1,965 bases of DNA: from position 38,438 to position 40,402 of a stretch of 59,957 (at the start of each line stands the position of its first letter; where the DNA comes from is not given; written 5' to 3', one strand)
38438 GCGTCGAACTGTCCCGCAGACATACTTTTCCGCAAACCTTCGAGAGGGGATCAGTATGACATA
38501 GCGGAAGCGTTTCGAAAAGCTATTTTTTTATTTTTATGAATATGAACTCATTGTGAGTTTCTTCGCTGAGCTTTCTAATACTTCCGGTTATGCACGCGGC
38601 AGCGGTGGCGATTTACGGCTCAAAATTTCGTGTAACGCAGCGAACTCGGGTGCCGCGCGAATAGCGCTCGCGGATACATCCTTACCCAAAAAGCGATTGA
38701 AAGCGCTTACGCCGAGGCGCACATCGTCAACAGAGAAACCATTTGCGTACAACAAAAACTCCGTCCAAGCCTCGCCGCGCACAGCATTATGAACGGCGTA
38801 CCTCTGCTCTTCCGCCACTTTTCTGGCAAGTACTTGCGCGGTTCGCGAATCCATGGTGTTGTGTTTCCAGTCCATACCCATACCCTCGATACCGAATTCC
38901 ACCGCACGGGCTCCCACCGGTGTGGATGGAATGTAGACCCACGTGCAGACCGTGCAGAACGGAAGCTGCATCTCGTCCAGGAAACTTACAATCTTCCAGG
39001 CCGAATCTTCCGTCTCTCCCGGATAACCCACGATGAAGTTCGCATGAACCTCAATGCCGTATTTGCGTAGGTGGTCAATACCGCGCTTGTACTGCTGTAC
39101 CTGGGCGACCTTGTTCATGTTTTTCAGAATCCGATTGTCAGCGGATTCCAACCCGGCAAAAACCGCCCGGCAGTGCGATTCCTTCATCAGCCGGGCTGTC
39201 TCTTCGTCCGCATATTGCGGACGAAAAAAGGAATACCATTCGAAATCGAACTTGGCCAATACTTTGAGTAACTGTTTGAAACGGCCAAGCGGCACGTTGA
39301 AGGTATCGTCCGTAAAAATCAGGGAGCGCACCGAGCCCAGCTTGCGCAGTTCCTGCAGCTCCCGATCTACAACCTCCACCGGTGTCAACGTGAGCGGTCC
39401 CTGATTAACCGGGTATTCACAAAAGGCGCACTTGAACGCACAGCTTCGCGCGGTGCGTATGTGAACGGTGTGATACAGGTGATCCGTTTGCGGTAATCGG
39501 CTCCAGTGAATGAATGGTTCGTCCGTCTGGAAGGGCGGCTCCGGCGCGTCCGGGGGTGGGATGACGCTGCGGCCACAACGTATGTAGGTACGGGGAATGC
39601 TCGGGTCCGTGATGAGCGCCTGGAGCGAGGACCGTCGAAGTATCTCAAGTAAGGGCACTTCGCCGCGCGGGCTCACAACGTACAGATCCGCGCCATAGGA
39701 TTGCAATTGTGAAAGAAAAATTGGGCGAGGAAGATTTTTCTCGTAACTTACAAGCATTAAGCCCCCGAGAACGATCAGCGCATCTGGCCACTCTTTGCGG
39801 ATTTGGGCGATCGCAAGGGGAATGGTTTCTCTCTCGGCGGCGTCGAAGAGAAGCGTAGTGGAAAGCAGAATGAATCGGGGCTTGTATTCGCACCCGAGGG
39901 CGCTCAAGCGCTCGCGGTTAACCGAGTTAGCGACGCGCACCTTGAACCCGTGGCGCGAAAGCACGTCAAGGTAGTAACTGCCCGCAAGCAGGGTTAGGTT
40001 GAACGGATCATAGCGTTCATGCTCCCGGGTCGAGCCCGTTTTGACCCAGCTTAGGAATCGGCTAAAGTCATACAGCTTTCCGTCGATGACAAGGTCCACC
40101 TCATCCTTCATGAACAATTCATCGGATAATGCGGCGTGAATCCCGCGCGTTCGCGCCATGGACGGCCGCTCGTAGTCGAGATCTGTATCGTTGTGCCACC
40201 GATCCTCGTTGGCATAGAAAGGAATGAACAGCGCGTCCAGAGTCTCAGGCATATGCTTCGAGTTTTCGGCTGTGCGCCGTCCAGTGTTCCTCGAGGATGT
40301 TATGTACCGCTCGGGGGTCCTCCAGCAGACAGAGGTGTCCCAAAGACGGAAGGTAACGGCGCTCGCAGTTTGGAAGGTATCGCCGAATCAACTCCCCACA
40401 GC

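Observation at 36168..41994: Tailoring block: two B12-radical SAM enzymes, an LCMT-type methyltransferase, an alpha/beta hydrolase and a Rieske oxygenase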

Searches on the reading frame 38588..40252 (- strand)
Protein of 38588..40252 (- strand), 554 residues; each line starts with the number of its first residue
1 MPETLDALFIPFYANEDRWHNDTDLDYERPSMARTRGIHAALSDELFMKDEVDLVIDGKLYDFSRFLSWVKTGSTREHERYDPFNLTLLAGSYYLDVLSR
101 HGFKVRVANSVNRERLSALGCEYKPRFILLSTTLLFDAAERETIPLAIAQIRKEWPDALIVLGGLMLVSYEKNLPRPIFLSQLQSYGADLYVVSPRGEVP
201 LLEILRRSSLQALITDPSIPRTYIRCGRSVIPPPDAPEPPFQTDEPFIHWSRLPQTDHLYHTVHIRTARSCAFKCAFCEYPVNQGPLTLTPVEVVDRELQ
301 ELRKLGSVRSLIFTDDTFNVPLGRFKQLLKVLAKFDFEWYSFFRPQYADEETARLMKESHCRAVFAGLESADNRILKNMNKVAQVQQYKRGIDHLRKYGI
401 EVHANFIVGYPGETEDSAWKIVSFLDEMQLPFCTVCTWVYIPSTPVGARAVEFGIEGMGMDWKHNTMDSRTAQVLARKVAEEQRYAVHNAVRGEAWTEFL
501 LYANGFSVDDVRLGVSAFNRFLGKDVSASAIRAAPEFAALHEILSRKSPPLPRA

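Call 4: search_protein_families(library=pfam, proteins=[window:38588-40252:-], max_evalue=0.01)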
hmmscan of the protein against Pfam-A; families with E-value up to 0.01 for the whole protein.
window:38588-40252:- (554 aa): 1 family
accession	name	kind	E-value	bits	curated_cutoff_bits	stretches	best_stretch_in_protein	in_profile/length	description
PF04055.27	Radical_SAM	-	3.7e-24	86.2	29.5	1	267-425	3-166/166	Radical SAM superfamily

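Call 5: search_protein_families(library=ncbifam, proteins=[window:38588-40252:-], max_evalue=0.01)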
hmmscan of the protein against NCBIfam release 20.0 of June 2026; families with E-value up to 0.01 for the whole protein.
window:38588-40252:- (554 aa): 29 families (the best 25 are shown)
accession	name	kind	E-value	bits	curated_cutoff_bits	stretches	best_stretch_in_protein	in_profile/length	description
TIGR04479.1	bcpD_PhpK_rSAM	subfamily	9.9e-103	344.2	600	1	52-518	36-500/504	PhpK family radical SAM P-methyltransferase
TIGR03471.1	HpnJ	equivalog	4.8e-28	98.3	577.6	1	263-445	198-382/472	hopanoid biosynthesis associated radical SAM protein HpnJ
TIGR04072.2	rSAM_ladder_B12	equivalog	1.6e-22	79.8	360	1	262-452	180-374/443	lipid biosynthesis B12-binding/radical SAM protein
TIGR04014.1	B12_SAM_MJ_0865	equivalog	4.1e-20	72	360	1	196-454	97-362/434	methyl-coenzyme M reductase glutamine C-methyltransferase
TIGR04385.1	B12_rSAM_cofa1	equivalog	5.4e-17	62.1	450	1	260-427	193-363/438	B12 lower ligand biosynthesis radical SAM protein BzaD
TIGR00089.1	TIGR00089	subfamily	6.4e-17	61.4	251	1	261-438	139-328/429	MiaB/RimO family radical SAM methylthiotransferase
TIGR01125.1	TIGR01125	equivalog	5.6e-15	55.3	356.95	1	261-436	136-324/432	30S ribosomal protein S12 methylthiotransferase RimO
TIGR04013.1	B12_SAM_MJ_1487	hypoth_equivalog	2.2e-14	53.1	251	1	262-440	151-345/382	TIGR04013 family B12-binding domain/radical SAM domain-containing protein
NF050148.1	rSAM_ApyD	equivalog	2.7e-14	52.5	750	1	256-420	193-358/645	RiPP biosynthesis radical SAM protein ApyD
NF033070.1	rSAM_AprD4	equivalog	1.9e-11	43.6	500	1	265-430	199-368/456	AprD4 family radical SAM diol-dehydratase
TIGR01579.1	MiaB-like-C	equivalog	1.1e-10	41.4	357.05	1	266-430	144-320/416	tRNA (N(6)-L-threonylcarbamoyladenosine(37)-C(2))-methylthiotransferase MtaB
NF040542.1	rSAM_RCCLKC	equivalog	6.9e-10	38.6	450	1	265-430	183-352/423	arsinothricin biosynthesis radical SAM protein ArsL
TIGR01578.1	MiaB-like-B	hypoth_equivalog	1.2e-09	37.5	314.7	1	265-440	137-324/421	tRNA (N(6)-L-threonylcarbamoyladenosine(37)-C(2))-methylthiotransferase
NF040546.1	rSAM_CUAEP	equivalog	2.7e-09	36.2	500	1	137-430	58-343/468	CUAEP/CCAEP-tail radical SAM (seleno)protein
NF038361.1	rSAM_Sden_1168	equivalog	5.5e-09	35.1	575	1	262-439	282-460/560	Sden_1168 family B12-binding radical SAM P-methyltransferase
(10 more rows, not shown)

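Call 6: find_encoding_contigs(protein=window:38588-40252:-, flank=10000, max_places=10)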
Protein window:38588-40252:- (554 aa): no gene with exactly this product is on record in the collection.
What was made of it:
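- Tried and rejected: An exact-sequence look-up of rSAM554 found no contig on record (call 6).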

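Call 8: find_homologous_proteins(query=window:38588-40252:-, max_evalue=1e-10)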
Query window:38588-40252:- (554 aa): 1102 proteins with E <= 1e-10 among 8000 candidates; the best 120 are listed.
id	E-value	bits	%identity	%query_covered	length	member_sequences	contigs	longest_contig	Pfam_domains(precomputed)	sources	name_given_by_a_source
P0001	0.0e+0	1281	100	100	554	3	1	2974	PF04055.28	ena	-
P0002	1.2e-290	983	75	100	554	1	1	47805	PF04055.28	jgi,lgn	-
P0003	1.6e-289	979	74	100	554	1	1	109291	PF04055.28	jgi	-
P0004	1.1e-286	970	74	100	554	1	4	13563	PF04055.28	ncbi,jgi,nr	ncbi:hypothetical protein SBA4_7660010 [Candidatus Sulfopaludibacter sp. SbA4]|nr:hypothetical prote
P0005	4.9e-281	951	73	100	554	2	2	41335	PF04055.28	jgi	jgi:anaerobic magnesium-protoporphyrin IX monomethyl ester cyclase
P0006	3.3e-279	945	73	100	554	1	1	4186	PF04055.28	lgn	-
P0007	7.7e-278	941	73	100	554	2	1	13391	PF04055.28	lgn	-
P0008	4.1e-277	938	73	100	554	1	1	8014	PF04055.28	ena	-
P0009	6.3e-276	934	72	100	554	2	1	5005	PF04055.28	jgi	jgi:anaerobic magnesium-protoporphyrin IX monomethyl ester cyclase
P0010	6.0e-273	925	69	100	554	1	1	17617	PF04055.28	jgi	jgi:radical SAM superfamily enzyme YgiQ (UPF0313 family)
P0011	6.3e-273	925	73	100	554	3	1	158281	PF04055.28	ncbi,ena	-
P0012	1.5e-272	923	72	100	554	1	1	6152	PF04055.28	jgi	jgi:radical SAM superfamily enzyme YgiQ (UPF0313 family)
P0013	3.0e-271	919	71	100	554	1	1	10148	PF04055.28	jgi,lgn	jgi:p-methyltransferase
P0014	1.8e-267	907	71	100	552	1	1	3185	PF04055.28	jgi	jgi:p-methyltransferase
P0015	8.2e-263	891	67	100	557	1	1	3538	PF04055.28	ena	-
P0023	2.4e-254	863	65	100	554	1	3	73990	PF04055.28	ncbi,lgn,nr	ncbi:MAG: radical SAM protein [Gemmatimonadales bacterium]|nr:radical SAM protein [Gemmatimonadales 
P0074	7.6e-219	746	59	100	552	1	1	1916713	PF04055.28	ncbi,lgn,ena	-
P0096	4.1e-170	585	48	99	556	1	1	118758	PF04055.28,PF02310.25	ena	-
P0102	5.4e-144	499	44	100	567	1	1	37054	PF04055.28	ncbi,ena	-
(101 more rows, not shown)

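Call 9: find_encoding_contigs(protein=P0002, flank=10000, max_places=2)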
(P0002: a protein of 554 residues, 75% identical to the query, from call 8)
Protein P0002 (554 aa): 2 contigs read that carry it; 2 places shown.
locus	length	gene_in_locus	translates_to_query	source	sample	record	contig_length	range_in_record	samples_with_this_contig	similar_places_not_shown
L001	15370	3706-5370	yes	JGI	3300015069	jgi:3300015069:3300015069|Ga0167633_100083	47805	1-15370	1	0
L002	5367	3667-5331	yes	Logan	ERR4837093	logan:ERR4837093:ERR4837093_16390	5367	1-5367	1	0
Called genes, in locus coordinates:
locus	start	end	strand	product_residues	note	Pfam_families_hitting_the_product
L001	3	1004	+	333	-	?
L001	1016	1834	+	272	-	PF04072:LCM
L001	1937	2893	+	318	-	PF00355:Rieske, PF19298:KshA_C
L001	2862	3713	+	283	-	PF00561:Abhydrolase_1, PF12697:Abhydrolase_6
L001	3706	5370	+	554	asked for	PF04055:Radical_SAM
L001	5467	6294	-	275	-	PF00881:Nitroreductase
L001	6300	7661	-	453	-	PF02624:YcaO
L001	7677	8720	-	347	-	PF00899:ThiF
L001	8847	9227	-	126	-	-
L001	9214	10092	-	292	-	PF00881:Nitroreductase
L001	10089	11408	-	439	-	PF02624:YcaO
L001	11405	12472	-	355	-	PF00899:ThiF (faint)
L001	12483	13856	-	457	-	PF02310:B12-binding, PF04055:Radical_SAM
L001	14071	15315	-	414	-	-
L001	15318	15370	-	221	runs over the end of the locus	PF00154:RecA_N, PF27531:MT3502_N (weak)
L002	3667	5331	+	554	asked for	PF04055:Radical_SAM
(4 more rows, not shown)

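Call 10: find_encoding_contigs(protein=P0003, flank=10000, max_places=2)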
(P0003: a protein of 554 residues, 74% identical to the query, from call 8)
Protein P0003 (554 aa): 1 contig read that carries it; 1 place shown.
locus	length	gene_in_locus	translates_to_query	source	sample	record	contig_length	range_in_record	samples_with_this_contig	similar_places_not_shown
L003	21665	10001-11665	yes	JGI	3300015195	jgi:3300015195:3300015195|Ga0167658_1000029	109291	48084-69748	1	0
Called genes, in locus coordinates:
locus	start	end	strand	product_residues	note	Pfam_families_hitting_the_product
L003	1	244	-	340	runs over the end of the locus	PF01547:SBP_bac_1, PF13531:SBP_bac_11, PF13416:SBP_bac_8, PF13343:SBP_bac_6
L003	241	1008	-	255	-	PF00528:BPD_transp_1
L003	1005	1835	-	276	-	PF00528:BPD_transp_1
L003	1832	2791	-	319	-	PF00005:ABC_tran, PF13304:AAA_21 (weak), PF08402:TOBE_2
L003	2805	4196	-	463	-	PF00753:Lactamase_B, PF00581:Rhodanese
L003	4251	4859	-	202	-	PF00081:Sod_Fe_N, PF02777:Sod_Fe_C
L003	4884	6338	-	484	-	PF01425:Amidase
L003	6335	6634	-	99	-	PF02686:GatC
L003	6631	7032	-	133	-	PF05258:DciA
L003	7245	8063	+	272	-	PF04072:LCM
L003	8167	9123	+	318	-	PF00355:Rieske, PF19298:KshA_C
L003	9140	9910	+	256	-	PF00561:Abhydrolase_1, PF12697:Abhydrolase_6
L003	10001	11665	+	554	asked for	PF04055:Radical_SAM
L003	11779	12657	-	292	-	PF00881:Nitroreductase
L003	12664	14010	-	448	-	PF02624:YcaO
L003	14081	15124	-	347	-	PF00899:ThiF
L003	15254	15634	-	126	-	-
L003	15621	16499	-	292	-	PF00881:Nitroreductase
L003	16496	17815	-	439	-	PF02624:YcaO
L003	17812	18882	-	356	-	PF00899:ThiF (weak)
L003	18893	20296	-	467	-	PF02310:B12-binding, PF04055:Radical_SAM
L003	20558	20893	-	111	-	PF01609:DDE_Tnp_1 (weak)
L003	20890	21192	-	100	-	-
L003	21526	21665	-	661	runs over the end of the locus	PF07494:Reg_prop (faint)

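Call 11: find_encoding_contigs(protein=P0023, flank=10000, max_places=2)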
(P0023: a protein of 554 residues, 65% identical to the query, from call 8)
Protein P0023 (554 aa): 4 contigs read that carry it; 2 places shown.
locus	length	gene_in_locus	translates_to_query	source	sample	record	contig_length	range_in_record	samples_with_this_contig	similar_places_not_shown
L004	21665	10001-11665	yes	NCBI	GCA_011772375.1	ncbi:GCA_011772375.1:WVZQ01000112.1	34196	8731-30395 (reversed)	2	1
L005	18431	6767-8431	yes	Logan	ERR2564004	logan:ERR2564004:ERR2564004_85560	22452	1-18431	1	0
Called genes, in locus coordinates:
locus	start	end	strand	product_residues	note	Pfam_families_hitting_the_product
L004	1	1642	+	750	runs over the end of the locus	PF21084:WHD_DUF4423_like (weak), PF02624:YcaO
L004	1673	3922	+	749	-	PF21084:WHD_DUF4423_like, PF02624:YcaO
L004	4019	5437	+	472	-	PF22767:ThcOx, PF00881:Nitroreductase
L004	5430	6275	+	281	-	PF00561:Abhydrolase_1, PF12697:Abhydrolase_6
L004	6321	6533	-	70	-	-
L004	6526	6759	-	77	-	-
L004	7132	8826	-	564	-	PF13522:GATase_6, PF13537:GATase_7, PF12481:DUF3700 (weak), PF00733:Asn_synthase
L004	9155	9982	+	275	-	PF00561:Abhydrolase_1, PF12697:Abhydrolase_6, PF12146:Hydrolase_4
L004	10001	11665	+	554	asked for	PF04055:Radical_SAM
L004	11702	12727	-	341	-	PF13353:Fer4_12, PF04055:Radical_SAM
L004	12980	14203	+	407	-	PF22541:DUF7005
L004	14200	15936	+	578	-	PF00069:Pkinase, PF07714:PK_Tyr_Ser-Thr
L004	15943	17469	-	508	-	PF02321:OEP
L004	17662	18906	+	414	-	PF25973:BSH_CzcB (weak)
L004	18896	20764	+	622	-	-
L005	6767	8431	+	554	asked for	PF04055:Radical_SAM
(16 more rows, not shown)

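Call 13: find_encoding_contigs(protein=P0074, flank=10000, max_places=1)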
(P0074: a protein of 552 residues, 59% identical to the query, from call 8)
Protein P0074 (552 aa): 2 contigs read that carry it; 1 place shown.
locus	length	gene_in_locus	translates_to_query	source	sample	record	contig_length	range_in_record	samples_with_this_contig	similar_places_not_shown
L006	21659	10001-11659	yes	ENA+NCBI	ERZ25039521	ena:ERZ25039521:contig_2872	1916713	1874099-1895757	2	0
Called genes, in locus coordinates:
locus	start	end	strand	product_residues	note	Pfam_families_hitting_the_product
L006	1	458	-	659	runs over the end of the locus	PF02624:YcaO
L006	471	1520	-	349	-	-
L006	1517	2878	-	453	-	PF02310:B12-binding, PF04055:Radical_SAM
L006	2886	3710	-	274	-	PF00881:Nitroreductase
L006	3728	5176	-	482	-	PF02624:YcaO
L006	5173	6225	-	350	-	PF00899:ThiF (faint)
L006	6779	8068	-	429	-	PF12385:Peptidase_C70, PF13529:Peptidase_C39_2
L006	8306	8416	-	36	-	-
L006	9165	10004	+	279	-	PF00561:Abhydrolase_1, PF12146:Hydrolase_4 (faint), PF12697:Abhydrolase_6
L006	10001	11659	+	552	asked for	PF04055:Radical_SAM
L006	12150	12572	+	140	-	-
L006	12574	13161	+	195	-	PF04796:RepA_C, PF10134:RPA (weak)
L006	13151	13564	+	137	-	PF08299:Bac_DnaA_C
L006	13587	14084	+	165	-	PF22014:DUF6932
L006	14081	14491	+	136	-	PF13560:HTH_31, PF01381:HTH_3, PF13443:HTH_26 (weak)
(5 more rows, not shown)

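Call 14: find_encoding_contigs(protein=P0096, flank=10000, max_places=1)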
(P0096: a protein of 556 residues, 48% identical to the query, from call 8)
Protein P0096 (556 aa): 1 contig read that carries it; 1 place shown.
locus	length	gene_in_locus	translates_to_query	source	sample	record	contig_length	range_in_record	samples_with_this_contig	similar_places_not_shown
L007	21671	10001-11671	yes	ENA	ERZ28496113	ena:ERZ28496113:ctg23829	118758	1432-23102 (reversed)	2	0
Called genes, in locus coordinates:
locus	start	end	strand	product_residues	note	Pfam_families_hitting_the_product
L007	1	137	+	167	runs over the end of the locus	-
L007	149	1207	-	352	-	PF00924:MS_channel_2nd, PF21082:MS_channel_3rd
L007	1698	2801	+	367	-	PF01555:N6_N4_Mtase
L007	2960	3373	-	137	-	PF00578:AhpC-TSA, PF08534:Redoxin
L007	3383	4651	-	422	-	PF13202:EF-hand_5 (faint), PF13499:EF-hand_7 (weak)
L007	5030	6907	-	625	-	-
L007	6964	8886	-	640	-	-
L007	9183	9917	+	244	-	PF00756:Esterase, PF02230:Abhydrolase_2, PF20434:BD-FAE (faint), PF12146:Hydrolase_4 (faint), PF00326:Peptidase_S9 (faint), PF01738:DLH (weak), PF05448:AXE1 (weak)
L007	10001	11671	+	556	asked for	PF02310:B12-binding (faint), PF04055:Radical_SAM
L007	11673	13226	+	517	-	-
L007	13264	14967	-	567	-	PF00501:AMP-binding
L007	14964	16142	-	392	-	PF12679:ABC2_membrane_2, PF12698:ABC2_membrane_3, PF01061:ABC2_membrane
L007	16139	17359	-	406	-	PF12698:ABC2_membrane_3, PF01061:ABC2_membrane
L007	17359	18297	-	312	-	PF00005:ABC_tran, PF13304:AAA_21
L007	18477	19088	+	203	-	-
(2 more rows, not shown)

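Call 15: find_encoding_contigs(protein=P0102, flank=10000, max_places=1)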
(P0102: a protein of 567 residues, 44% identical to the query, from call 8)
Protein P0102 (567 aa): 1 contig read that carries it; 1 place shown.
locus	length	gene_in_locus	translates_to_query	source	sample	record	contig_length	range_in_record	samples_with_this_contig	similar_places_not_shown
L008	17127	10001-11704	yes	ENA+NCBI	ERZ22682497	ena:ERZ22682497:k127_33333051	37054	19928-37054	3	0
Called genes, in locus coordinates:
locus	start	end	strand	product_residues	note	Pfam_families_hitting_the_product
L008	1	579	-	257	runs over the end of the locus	PF00106:adh_short, PF01370:Epimerase (weak), PF08659:KR, PF13561:adh_short_C2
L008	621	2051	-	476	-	PF03062:MBOAT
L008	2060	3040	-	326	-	PF08545:ACP_syn_III, PF08541:ACP_syn_III_C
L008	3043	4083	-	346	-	PF08240:ADH_N, PF00107:ADH_zinc_N, PF13602:ADH_zinc_N_2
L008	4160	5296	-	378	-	PF13472:Lipase_GDSL_2 (weak)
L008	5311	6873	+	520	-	PF00501:AMP-binding, PF13193:AMP-binding_C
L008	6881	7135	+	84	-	PF00550:PP-binding (weak)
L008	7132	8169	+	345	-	PF08545:ACP_syn_III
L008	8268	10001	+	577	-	PF04055:Radical_SAM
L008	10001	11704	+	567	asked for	PF04055:Radical_SAM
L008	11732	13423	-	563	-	PF07940:Hepar_II_III_C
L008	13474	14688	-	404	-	PF02350:Epimerase_2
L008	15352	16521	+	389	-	-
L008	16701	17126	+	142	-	?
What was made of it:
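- More distant rSAM554 relatives act in small-molecule or lipid contexts (L008, call 15; PhpK family, call 5).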

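Call 17: find_related_loci(query=A1, collection=genome_contigs, flank=10000)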
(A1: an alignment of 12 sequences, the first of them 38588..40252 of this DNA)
Query A1 (554 aa) in genome_contigs; peptide patterns used: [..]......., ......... (x = any residue, [..] = any of these).
211 stretches matched a pattern; 89 encode a relative of the query (tblastn E <= 1e-3); the best 80 are kept; 78 distinct loci.
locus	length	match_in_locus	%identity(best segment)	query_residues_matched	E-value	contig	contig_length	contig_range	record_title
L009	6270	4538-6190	74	1-553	0e+0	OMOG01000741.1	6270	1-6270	Solibacteraceae bacterium SbA4 strain Peat soil MAG SbA4 genome assembly, contig: SBA4_Contig_766, whole genome shotgun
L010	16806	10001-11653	67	1-552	0e+0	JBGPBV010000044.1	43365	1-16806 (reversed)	MAG: Vicinamibacteria bacterium isolate OBJ_0618_050_8 k141_112439_length_43365_cov_36.2182, whole genome shotgun sequen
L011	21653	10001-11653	59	1-552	0e+0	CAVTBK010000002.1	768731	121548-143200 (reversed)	MAG: uncultured Acidobacteriota bacterium isolate MFD02416.bin.1.351 genome assembly, contig: contig_10043, whole genome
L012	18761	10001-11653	52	4-552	0e+0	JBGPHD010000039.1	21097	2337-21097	MAG: Gemmatimonadota bacterium isolate OBJ_0618_7090110_367 k141_10384511_length_21097_cov_23.4578, whole genome shotgun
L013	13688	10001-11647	42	3-552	2e-144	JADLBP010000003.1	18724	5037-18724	MAG: Planctomycetota bacterium isolate SJ175 c_000000004187, whole genome shotgun sequence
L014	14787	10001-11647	43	1-552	3e-141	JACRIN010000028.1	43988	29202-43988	MAG: Planctomycetota bacterium isolate NC_groundwater_1804_Pr3_B-0.1um_70_16 SR-2_scaffold_141_853844, whole genome shot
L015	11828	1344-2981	41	3-550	3e-136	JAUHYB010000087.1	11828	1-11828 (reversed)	MAG: bacterium isolate 3_bin.35 NODE_6375_length_11828_cov_3.537390, whole genome shotgun sequence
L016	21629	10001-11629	43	2-544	6e-136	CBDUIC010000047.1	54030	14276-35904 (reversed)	MAG TPA_asm: uncultured bacterium isolate SRR22808118_concoct_56 genome assembly, contig: ERZ25043431.325, whole genome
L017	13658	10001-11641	43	5-552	4e-135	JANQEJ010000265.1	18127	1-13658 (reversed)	MAG: Planctomycetota bacterium isolate PL23a_bin.129 k99_5045526, whole genome shotgun sequence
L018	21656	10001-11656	43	2-552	4e-134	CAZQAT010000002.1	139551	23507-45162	MAG TPA_asm: uncultured Planctomycetaceae bacterium isolate binchicken_co97_304 genome assembly, contig: NODE_252_length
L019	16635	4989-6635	41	3-553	6e-134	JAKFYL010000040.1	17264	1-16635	MAG: Planctomycetota bacterium isolate ND5_Bin_60 ND5_0002542, whole genome shotgun sequence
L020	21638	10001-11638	41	3-552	1e-133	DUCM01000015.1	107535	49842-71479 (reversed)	MAG TPA_asm: Planctomycetota bacterium isolate UWMA-0329 NODE_285_length_107535_cov_0.322471, whole genome shotgun seque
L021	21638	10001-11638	42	3-552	1e-136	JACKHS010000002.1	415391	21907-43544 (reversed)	MAG: Planctomycetota bacterium isolate HK-STAS-PLAN-24 HK-STAS-PLAN-24_2, whole genome shotgun sequence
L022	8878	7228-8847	40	4-545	8e-129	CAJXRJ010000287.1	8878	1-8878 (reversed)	TPA_asm: uncultured bacterium isolate SRR3933245_bin.12_MetaBAT_v2.12.1_MAG genome assembly, contig: NODE_1303_length_88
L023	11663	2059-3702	40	3-552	1e-127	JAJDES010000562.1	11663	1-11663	MAG: Planctomycetota bacterium isolate OFTM165 OFTM165_561, whole genome shotgun sequence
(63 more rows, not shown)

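Call 29: search_solved_structures(query=A1, max_evalue=0.001)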
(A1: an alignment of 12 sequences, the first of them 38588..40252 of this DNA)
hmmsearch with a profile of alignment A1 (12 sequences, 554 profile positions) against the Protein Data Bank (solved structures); distinct sequences matched with E-value up to 0.001: 5.
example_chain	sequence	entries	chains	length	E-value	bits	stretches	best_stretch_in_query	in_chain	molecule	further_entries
9ccb_A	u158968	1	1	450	7.4e-13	51.2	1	364-450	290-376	Radical SAM core domain-containing protein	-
6fd2_B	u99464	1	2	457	9.6e-13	50.8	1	270-452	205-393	Putative apramycin biosynthetic oxidoreductase 4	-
2qgq_A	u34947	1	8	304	5e-12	48.4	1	267-438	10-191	Protein TM_1862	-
4jc0_A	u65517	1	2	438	6.8e-12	48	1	265-438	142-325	Ribosomal protein S12 methylthiotransferase RimO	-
6wte_A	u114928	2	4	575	1.4e-05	27.2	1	267-430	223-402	B12-binding domain-containing protein | Tryptophan-C2-methyltransferase containing B12-binding domain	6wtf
